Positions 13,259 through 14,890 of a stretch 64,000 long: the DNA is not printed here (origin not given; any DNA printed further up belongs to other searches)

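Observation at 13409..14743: cDPGS-like P-loop protein in a bacterium, flanked by F420-type enzymes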

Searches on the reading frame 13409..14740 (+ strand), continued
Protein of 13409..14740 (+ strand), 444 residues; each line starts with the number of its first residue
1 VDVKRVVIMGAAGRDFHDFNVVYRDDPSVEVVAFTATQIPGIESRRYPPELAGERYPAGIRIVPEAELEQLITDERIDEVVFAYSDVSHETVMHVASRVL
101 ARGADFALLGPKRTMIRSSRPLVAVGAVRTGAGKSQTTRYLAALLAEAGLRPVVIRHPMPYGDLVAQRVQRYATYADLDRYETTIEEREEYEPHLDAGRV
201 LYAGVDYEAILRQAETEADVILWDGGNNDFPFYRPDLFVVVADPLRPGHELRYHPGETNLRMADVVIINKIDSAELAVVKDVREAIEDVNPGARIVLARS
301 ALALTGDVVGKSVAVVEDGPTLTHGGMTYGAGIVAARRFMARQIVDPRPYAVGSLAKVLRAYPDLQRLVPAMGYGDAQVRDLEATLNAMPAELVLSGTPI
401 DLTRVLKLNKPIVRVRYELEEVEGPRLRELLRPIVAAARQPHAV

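Call 43: search_solved_structures(query=A1, max_evalue=0.01, show_alignments=3)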
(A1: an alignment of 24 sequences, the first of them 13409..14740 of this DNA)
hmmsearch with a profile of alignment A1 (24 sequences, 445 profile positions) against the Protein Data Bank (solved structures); distinct sequences matched with E-value up to 0.01: 7.
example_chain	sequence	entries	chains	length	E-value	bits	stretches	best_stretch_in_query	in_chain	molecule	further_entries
9sxb_A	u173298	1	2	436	2.1e-19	72.8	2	211-319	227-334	Cyclic 2,3-diphosphoglycerate synthetase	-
8oru_AAA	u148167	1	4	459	6.5e-15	58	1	217-331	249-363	Cyclic 2,3-diphosphoglycerate synthetase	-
8ork_AAA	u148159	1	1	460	6.6e-15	58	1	217-331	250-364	Cyclic 2,3-diphosphoglycerate synthetase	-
2hf8_A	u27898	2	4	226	4.2e-06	29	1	238-303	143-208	Probable hydrogenase nickel incorporation protein hypB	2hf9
2wsm_A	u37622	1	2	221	5.3e-05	25.3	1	236-302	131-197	HYDROGENASE EXPRESSION/FORMATION PROTEIN (HYPB)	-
3vx3_A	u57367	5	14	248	0.005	18.8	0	114-153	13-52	ATPase involved in chromosome partitioning, ParA/MinD family, Mrp homolog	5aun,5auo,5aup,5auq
3fgn_A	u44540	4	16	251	0.0093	17.9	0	108-161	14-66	Dethiobiotin synthetase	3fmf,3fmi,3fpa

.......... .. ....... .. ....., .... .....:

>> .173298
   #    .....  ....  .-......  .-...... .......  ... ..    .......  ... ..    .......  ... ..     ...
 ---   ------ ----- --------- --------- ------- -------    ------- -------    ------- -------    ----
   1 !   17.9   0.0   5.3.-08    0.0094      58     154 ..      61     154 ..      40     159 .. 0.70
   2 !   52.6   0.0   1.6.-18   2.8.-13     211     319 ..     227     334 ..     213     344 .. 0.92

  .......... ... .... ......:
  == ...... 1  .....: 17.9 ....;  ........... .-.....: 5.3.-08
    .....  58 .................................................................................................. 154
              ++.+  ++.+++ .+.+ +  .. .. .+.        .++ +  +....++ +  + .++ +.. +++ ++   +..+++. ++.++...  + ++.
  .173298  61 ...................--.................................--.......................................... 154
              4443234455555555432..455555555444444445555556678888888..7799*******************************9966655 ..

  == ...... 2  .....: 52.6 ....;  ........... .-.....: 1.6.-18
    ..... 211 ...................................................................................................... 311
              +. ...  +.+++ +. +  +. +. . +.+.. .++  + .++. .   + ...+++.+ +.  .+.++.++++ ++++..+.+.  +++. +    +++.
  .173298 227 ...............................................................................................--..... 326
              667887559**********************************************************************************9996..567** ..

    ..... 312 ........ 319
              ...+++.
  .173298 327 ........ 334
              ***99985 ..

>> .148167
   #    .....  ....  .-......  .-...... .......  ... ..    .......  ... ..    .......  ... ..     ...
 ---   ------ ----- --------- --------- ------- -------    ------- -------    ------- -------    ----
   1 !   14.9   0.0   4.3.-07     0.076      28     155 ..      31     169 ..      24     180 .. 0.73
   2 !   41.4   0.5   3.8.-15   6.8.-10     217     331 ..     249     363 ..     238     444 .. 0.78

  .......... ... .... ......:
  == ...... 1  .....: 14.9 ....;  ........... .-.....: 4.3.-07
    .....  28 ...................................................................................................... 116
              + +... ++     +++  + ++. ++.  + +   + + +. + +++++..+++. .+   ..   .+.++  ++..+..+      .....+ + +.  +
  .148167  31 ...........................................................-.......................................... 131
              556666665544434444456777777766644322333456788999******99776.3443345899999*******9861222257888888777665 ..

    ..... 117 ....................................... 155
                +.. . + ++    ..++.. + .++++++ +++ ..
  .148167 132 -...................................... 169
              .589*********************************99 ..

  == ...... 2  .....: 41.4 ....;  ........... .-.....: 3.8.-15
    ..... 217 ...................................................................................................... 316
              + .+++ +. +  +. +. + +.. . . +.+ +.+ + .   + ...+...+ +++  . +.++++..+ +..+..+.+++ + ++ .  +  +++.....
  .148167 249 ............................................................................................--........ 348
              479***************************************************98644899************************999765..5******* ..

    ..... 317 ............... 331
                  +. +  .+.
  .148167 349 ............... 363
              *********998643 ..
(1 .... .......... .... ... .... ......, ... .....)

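Call 46: predict_structure(alignment_id=A1)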
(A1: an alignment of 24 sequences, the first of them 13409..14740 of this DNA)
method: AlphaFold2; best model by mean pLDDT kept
length: 444 residues; sequences in the alignment: 24
mean_pLDDT: 94.1   pTM: 0.92
mean pLDDT of the five models: 94.1, 93.9, 93.8, 93.2, 92.9
residues with pLDDT >= 90: 390; 70-90: 50; 50-70: 3; < 50: 1
segments of 3 or more residues with pLDDT < 50: none
pLDDT, mean of each block of 10 residues (from residue 1): 92 90 96 87 87 96 94 98 93 96 96 95 96 95 98 92 90 96 92 96 95 97 89 97 94 95 98 96 98 98 95 95 87 95 97 95 91 90 97 95 94 96 98 96 59
secondary structure, 60 per line:
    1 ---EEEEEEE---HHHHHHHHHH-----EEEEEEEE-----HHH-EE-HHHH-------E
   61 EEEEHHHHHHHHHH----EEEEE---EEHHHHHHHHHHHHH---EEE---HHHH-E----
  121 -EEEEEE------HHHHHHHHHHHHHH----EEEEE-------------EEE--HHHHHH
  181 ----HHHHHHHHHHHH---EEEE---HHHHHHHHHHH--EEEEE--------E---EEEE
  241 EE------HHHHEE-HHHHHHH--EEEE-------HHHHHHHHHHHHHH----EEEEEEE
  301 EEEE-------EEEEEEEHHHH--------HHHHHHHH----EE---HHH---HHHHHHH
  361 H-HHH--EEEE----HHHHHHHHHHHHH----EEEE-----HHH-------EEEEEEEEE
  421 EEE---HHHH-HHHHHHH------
elements in order: E4-10 H14-23 E29-36 H49-52 E60-64 H65-74 E79-83 H89-101 E105-107 H111-114 E122-127 H134-147 E152-156 E170-172 H175-180 H185-196 E200-203 H207-217 E220-224 E237-242 H249-252 H256-262 E265-268 H276-289 E294-304 E312-318 H319-322 H331-338 H354-361 E368-371 H376-388 E393-396 E412-423 H427-430 H432-438

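Call 49: list_cluster_members(proteins=[P0136, P0131, P0145, P0175, P0189, P0198, P0205, P0162, P0141, P0125])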
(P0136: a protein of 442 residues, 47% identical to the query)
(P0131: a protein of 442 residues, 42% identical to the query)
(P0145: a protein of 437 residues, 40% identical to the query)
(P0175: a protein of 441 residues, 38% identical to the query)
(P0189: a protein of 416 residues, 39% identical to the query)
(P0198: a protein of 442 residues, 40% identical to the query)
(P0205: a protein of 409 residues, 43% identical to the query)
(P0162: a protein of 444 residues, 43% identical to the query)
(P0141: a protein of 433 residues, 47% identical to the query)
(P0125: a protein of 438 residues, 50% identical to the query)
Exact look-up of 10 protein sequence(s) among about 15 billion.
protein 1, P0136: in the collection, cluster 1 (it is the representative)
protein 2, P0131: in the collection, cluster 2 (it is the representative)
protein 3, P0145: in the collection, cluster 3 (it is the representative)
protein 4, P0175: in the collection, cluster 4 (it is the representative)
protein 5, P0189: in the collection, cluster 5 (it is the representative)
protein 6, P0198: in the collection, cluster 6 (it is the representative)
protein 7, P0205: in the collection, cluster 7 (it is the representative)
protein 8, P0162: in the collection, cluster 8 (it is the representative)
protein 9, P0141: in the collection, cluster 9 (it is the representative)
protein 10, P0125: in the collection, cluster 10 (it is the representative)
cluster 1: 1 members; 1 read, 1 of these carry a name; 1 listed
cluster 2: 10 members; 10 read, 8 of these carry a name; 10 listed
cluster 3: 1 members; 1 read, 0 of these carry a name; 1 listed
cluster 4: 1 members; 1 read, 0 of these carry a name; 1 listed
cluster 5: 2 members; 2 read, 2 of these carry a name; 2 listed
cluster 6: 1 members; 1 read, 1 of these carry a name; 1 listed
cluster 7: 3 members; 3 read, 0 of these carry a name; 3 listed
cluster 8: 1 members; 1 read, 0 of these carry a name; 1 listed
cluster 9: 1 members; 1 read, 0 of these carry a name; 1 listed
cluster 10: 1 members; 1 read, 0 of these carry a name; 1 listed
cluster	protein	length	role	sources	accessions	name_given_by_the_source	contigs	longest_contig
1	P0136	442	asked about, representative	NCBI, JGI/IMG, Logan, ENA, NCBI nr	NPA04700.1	MAG: GTPase [Crenarchaeota archaeon] | GTPase [Thermoproteota archaeon]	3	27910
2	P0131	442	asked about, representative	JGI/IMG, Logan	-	predicted GTPase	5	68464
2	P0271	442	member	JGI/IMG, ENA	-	predicted GTPase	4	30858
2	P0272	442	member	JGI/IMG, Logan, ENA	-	predicted GTPase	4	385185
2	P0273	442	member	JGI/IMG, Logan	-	predicted GTPase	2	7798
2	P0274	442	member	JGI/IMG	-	predicted GTPase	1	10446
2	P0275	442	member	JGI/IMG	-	predicted GTPase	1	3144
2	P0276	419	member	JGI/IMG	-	predicted GTPase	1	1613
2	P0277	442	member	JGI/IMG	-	predicted GTPase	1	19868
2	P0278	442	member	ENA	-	-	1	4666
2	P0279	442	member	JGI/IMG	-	-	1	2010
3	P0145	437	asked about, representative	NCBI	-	-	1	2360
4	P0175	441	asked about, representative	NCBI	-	-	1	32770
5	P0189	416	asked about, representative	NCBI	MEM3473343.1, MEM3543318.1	MAG: GTPase [archaeon]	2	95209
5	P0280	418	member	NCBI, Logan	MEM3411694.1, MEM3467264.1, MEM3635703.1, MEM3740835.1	MAG: GTPase [archaeon]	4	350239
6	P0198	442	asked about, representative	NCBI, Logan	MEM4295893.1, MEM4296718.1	MAG: hypothetical protein QXS91_03750 [Candidatus Anstonellales archaeon]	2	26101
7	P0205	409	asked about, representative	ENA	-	-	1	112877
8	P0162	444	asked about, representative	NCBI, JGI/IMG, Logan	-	-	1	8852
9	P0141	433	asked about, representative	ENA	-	-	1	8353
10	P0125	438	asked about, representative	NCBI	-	-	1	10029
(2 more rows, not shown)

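Call 50: find_homologous_proteins(query=P0136, max_evalue=1e-20)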
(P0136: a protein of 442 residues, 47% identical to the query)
Query P0136 (442 aa): 7847 proteins with E <= 1e-20 among 8000 candidates; the best 120 are listed.
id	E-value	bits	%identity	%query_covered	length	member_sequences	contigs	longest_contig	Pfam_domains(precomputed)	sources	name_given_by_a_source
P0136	4.4e-287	970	100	100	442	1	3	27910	PF10609.16,PF01656.30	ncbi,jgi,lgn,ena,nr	ncbi:MAG: GTPase [Crenarchaeota archaeon]|nr:GTPase [Thermoproteota archaeon]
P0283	2.7e-218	743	74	100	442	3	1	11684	PF01656.30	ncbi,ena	-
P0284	9.0e-165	567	59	99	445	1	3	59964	-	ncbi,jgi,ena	-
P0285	2.1e-164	566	60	95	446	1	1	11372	-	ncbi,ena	-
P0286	2.0e-163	562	58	98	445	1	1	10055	-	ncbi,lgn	ncbi:MAG: cyclic 2,3-diphosphoglycerate synthase [Pyrodictiaceae archaeon]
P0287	3.0e-163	562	59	99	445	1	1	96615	-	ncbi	-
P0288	3.2e-163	562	58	98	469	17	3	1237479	-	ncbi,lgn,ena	-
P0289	4.8e-162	558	58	98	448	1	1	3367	-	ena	-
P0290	6.8e-162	557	58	98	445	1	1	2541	-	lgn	-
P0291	1.0e-161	557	57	98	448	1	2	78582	-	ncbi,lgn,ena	-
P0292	2.2e-161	556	59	98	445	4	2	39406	-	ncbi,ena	-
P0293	3.7e-161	555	59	98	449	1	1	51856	-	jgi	jgi:predicted GTPase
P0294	5.6e-161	554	57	98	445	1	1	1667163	-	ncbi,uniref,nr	ncbi:cyclic 2,3-diphosphoglycerate synthase [Hyperthermus butylicus]|uniref:Universally conserved pr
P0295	2.5e-160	552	59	98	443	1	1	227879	-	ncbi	-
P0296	3.5e-160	552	59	98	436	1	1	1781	-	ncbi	-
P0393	2.1e-146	506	52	99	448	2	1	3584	PF02492.26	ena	-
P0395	2.9e-146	506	55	97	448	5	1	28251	PF02492.26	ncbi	-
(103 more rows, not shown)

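Call 51: fold_search(model_id=the predicted structure, library=pdb)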
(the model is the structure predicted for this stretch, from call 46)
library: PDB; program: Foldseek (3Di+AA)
matches with E <= 10: 1212; with E <= 0.001: 24
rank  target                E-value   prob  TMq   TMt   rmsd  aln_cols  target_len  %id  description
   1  8oru_AAA              1.7e-18  1.00  0.47  0.46  15.7       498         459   16  cyclic 2,3-diphosphoglycerate synthetase from the hyperthermophilic archaeon Methanothermus fervidus bound to 2,3-di (released 2023-12-06)
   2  8ork                  3.2e-18  1.00  0.45  0.43  16.5       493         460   16  cyclic 2,3-diphosphoglycerate synthetase from the hyperthermophilic archaeon Methanothermus fervidus (released 2023-12-06)
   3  4ehy                  3.0e-09  1.00  0.48  0.66   6.5       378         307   12  Crystal structure of LpxK from Aquifex aeolicus in complex with ADP/Mg2+ at 2.2 angstrom resolution (released 2012-08-29)
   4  4lkv_B                1.8e-08  1.00  0.44  0.60   7.0       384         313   14  Determinants of lipid substrate and membrane binding for the tetraacyldisaccharide-1-phosphate 4 -kinase LpxK (released 2014-07-09)
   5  4ehx                  2.4e-08  1.00  0.43  0.58   7.8       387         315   13  Crystal structure of LpxK from Aquifex aeolicus at 1.9 angstrom resolution (released 2012-08-29)
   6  4itn                  3.3e-08  1.00  0.46  0.62   7.2       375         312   12  Crystal structure of "compact P-loop" LpxK from Aquifex aeolicus in complex with chloride at 2.2 angstrom resolution (released 2013-04-03)
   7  4lkv_C                3.5e-08  1.00  0.46  0.62   7.0       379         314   13  Determinants of lipid substrate and membrane binding for the tetraacyldisaccharide-1-phosphate 4 -kinase LpxK (released 2014-07-09)
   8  4ehw                  2.5e-07  1.00  0.43  0.59   7.1       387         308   13  Crystal structure of LpxK from Aquifex aeolicus at 2.3 angstrom resolution (released 2012-08-29)
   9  2xj9_B                1.4e-04  1.00  0.24  0.39  10.3       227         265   21  Dimer Structure of the bacterial cell division regulator MipZ (released 2011-07-13)
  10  2obn_B                1.8e-04  1.00  0.25  0.31  16.2       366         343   10  Crystal structure of a duf1611 family protein (ava_3511) from anabaena variabilis atcc 29413 at 2.30 A resolution (released 2007-01-16)
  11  5if9_A                3.5e-04  1.00  0.19  0.29   9.4       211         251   18  Crystal Structure of Cobyrinic Acid a,c-diamide synthase from Mycobacterium smegmatis with bound ATP analog and Magnes (released 2016-03-09)
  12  4pfs_B                4.1e-04  0.97  0.20  0.31  15.1       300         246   13  Crystal Structure of Cobyrinic Acid a,c-diamide synthase from Mycobacterium smegmatis (released 2014-05-21)
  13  2hf8_A                4.5e-04  1.00  0.28  0.56   4.9       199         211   20  Crystal structure of HypB from Methanocaldococcus jannaschii in the triphosphate form, in complex with zinc (released 2006-07-04)
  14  2hf8_B                4.5e-04  1.00  0.26  0.52   5.3       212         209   17  Crystal structure of HypB from Methanocaldococcus jannaschii in the triphosphate form, in complex with zinc (released 2006-07-04)
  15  2wsm_B                4.8e-04  1.00  0.24  0.53   6.4       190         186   13  Crystal structure of Hydrogenase Maturation Factor HypB From Archaeoglobus Fulgidus (released 2010-09-22)
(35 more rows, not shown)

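Call 52: search_protein_families(library=ncbifam, proteins=[L001:9360-10409:+, P0126], max_evalue=0.00001)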
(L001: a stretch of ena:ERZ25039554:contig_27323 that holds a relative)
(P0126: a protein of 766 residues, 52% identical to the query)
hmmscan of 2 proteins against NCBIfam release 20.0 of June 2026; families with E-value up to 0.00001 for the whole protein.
L001:9360-10409:+ (350 aa): 16 families
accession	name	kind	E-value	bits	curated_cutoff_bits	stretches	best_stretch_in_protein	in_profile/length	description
NF001986.0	PRK00779.1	subfamily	9.5e-122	405.9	306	1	17-319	5-305/307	ornithine carbamoyltransferase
TIGR00658.1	orni_carb_tr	equivalog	5.3e-114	380.5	280.85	1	18-318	1-303/304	ornithine carbamoyltransferase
NF011380.0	PRK14805.1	equivalog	8e-93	310.8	421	1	18-319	2-301/302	ornithine carbamoyltransferase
TIGR04384.1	putr_carbamoyl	exception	3.5e-78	263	500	1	29-321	11-310/330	putrescine carbamoyltransferase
NF003286.0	PRK04284.1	subfamily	2e-73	247.4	515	1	18-317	7-329/332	ornithine carbamoyltransferase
NF009213.0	PRK12562.1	subfamily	2.4e-64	217.8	559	1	18-283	7-279/334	ornithine carbamoyltransferase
NF002470.0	PRK01713.1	equivalog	4e-56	190.9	545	1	17-284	7-280/334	ornithine carbamoyltransferase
NF003384.0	PRK04523.1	equivalog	5.5e-53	180.2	288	1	17-318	3-333/336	N-acetylornithine carbamoyltransferase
NF002032.1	PRK00856.1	equivalog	1.8e-38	132.4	263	1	18-317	1-296/297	aspartate carbamoyltransferase catalytic subunit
NF011379.0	PRK14804.1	equivalog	3.7e-37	128.1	373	1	19-317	8-308/311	ornithine carbamoyltransferase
TIGR00670.1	asp_carb_tr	equivalog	1.2e-36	126.4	236.95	1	18-318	1-303/304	aspartate carbamoyltransferase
NF008853.0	PRK11891.1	equivalog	7.7e-23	80.8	560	1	51-313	124-393/430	aspartate carbamoyltransferase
NF006046.0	PRK08192.1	equivalog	3.2e-21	75.9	512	1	19-318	8-316/339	aspartate carbamoyltransferase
NF005538.0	PRK07200.1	equivalog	3.5e-18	65.8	453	1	59-256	65-285/396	knotted carbamoyltransferase YgeW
TIGR03316.1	ygeW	equivalog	2.9e-17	62.7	500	1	59-244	62-273/391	knotted carbamoyltransferase YgeW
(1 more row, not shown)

P0126 (766 aa): 5 families
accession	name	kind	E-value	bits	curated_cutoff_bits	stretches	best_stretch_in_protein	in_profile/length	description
TIGR00746.1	arcC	equivalog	9.2e-101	336.9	358.25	1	3-309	2-308/309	carbamate kinase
NF009007.0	PRK12352.1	subfamily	9.7e-94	313.8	266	1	3-308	4-313/316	carbamate kinase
NF009008.0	PRK12354.1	subfamily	1.3e-90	303.7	361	1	3-310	2-300/308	carbamate kinase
NF006926.0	PRK09411.1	equivalog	1.4e-66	224.7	416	1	1-308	1-295/297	carbamate kinase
TIGR00761.1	argB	equivalog_domain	2.8e-07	30.3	151.3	1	204-290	149-231/231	acetylglutamate kinase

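Call 58: search_dna_similar(query=window:13409-14740:+, collection=plasmids, mode=protein, max_rows=25)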
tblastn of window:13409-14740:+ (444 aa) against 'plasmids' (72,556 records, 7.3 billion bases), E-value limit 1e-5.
Records with a match: 3; places in all: 3; records where one place covers at least 80% of the query: 2.
Best place of each record, by identity: <60% 3.
By first word of the organism name: Salinirubellus 1; Haloferacaceae 1; Salinigranum 1.
By predicted mobility (MOB-suite, as given by PLSDB): non-mobilizable 3.
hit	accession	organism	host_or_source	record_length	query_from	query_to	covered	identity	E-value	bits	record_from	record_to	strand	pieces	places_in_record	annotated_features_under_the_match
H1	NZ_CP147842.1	Salinirubellus sp. SYNS196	cell cuture,sediment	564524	1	421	95%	58.9%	2e-148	474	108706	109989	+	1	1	cyclic 2,3-diphosphoglycerate synthase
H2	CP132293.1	Haloferacaceae archaeon XH8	cell culture,Pickle salt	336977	1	421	95%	58.9%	3e-147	470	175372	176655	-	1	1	record has no annotation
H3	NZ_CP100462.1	Salinigranum marinum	cell culture,Saline soil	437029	1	421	73%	55.0%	4e-49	355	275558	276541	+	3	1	hypothetical protein (x2)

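Call 59: get_annotated_region(hit=H1, flank=7000)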
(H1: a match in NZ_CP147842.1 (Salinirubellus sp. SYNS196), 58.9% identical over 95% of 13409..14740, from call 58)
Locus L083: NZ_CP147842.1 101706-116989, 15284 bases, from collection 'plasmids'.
description: Salinirubellus sp. SYNS196 plasmid unnamed1
organism: Salinirubellus sp. SYNS196 (NCBI taxid 3131999)
taxonomy: Archaea; Euryarchaeota; Halobacteria; Halobacteriales; Haloarculaceae; Salinirubellus; Salinirubellus sp. SYNS196
host: -; source: cell cuture,sediment; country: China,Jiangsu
typing (MOB-suite, as given by PLSDB): non-mobilizable
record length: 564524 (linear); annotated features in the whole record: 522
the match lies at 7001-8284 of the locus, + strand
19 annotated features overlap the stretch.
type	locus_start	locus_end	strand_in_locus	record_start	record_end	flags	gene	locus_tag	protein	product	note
CDS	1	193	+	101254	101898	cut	-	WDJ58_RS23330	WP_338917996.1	hypothetical protein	-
CDS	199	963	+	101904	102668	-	-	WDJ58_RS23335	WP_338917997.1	universal stress protein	-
CDS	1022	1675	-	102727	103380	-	-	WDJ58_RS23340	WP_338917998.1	methyltransferase domain-containing protein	-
CDS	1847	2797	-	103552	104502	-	-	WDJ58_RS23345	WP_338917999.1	PfkB family carbohydrate kinase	-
CDS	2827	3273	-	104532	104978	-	-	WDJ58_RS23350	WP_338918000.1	universal stress protein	-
CDS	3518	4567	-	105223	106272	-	-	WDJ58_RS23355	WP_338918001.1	PAS domain-containing sensor histidine kinase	-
CDS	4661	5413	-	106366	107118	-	-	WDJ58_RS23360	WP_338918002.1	PAC2 family protein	-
CDS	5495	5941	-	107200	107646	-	-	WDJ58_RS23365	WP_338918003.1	universal stress protein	-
CDS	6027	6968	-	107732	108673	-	arcC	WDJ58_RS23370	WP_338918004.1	carbamate kinase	GO:0006520 - amino acid metabolic process [Evidence IEA]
CDS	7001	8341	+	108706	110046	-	-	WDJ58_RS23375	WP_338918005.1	cyclic 2,3-diphosphoglycerate synthase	-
CDS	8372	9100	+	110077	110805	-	-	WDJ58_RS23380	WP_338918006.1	TVP38/TMEM64 family protein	-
CDS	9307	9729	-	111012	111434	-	-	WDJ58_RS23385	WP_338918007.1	universal stress protein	-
CDS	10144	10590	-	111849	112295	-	-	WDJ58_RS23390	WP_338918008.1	universal stress protein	-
CDS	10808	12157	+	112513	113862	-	-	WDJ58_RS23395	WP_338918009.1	RimK/LysX family protein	-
CDS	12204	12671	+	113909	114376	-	-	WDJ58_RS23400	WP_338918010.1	pyridoxamine 5'-phosphate oxidase family protein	-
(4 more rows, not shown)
